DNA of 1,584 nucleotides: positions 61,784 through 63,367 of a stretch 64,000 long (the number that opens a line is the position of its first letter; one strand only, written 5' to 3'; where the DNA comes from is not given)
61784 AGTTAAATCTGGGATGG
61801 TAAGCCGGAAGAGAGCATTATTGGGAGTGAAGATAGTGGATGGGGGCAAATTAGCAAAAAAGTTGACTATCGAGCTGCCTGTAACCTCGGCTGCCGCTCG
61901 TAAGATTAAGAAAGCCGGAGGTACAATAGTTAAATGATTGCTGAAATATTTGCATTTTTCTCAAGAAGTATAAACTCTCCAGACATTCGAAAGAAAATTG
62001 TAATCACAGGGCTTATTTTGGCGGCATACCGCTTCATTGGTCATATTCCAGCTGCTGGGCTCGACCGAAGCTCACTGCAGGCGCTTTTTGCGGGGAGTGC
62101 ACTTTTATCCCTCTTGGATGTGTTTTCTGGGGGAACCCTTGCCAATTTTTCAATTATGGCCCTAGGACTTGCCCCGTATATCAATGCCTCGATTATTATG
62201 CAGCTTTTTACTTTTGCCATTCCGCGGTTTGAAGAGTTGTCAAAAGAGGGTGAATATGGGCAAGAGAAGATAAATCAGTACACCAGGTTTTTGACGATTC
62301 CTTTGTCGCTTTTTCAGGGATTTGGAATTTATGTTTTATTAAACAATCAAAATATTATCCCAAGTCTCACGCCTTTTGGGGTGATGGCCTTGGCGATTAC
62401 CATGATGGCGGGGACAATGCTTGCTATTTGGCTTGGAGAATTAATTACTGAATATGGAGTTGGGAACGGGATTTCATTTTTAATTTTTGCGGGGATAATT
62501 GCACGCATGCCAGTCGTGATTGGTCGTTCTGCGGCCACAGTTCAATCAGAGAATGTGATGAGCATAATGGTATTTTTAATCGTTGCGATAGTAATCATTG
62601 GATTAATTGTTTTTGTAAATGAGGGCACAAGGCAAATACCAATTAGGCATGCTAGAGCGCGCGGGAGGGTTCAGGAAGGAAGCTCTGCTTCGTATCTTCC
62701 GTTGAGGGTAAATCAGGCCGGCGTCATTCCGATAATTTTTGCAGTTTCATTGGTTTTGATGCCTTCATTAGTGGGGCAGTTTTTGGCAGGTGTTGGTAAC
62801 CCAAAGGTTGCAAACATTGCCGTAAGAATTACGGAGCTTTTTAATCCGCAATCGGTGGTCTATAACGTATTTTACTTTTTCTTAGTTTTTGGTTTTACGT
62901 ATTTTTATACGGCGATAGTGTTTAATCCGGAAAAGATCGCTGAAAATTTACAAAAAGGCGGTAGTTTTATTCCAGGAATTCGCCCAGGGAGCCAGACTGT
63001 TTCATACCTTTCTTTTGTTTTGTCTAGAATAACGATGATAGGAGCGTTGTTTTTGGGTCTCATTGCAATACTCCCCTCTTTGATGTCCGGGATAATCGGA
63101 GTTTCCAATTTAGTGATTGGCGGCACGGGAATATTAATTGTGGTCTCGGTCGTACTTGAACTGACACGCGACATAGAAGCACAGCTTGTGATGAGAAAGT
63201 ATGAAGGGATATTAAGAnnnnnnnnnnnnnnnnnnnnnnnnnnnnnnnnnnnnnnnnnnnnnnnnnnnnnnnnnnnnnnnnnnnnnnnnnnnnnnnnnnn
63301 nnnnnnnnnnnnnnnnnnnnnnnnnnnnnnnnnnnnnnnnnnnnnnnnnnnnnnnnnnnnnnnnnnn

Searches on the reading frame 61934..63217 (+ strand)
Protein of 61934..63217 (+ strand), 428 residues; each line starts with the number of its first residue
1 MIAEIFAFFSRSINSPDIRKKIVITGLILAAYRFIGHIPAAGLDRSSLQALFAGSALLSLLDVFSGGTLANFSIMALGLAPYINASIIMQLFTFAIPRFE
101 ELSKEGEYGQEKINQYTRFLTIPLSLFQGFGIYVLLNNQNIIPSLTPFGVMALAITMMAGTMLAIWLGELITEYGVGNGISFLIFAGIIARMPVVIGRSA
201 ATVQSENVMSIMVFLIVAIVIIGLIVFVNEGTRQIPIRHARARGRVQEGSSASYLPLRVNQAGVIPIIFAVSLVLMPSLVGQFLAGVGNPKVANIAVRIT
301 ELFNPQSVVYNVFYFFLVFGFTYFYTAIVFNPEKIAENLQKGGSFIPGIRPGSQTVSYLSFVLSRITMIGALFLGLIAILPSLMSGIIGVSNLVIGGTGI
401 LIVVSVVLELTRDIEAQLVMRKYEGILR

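Call 57: find_encoding_contigs(protein=window:61934-63217:+, flank=10000, max_places=1)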
Protein window:61934-63217:+ (428 aa): 19 contigs read that carry it; 1 place shown.
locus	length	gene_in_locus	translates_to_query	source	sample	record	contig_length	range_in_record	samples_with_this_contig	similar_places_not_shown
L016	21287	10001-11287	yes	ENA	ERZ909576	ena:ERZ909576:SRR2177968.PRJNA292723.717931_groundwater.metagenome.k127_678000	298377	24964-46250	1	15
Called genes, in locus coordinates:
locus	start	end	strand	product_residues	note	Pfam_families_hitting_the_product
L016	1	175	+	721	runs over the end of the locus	PF00009:GTP_EFTU, PF22042:EF-G_D2, PF03144:GTP_EFTU_D2, PF14492:EFG_III, PF16658:RF3_C (weak), PF03764:EFG_IV, PF00679:EFG_C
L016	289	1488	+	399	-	PF00009:GTP_EFTU, PF03144:GTP_EFTU_D2, PF03143:GTP_EFTU_D3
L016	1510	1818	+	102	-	PF00338:Ribosomal_S10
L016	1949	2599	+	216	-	PF00297:Ribosomal_L3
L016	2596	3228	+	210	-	PF00573:Ribosomal_L4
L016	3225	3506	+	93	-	PF00276:Ribosomal_L23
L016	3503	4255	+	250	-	PF00181:Ribosomal_L2_N, PF03947:Ribosomal_L2_C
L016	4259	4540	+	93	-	PF00203:Ribosomal_S19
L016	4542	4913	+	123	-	PF00237:Ribosomal_L22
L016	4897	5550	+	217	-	PF07650:KH_2, PF05316:VAR1 (weak), PF00189:Ribosomal_S3_C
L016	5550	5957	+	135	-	PF00252:Ribosomal_L16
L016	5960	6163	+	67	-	PF00831:Ribosomal_L29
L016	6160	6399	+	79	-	PF00366:Ribosomal_S17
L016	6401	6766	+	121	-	PF00238:Ribosomal_L14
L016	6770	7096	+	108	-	PF00467:KOW, PF17136:ribosomal_L24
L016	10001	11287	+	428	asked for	PF00344:SecY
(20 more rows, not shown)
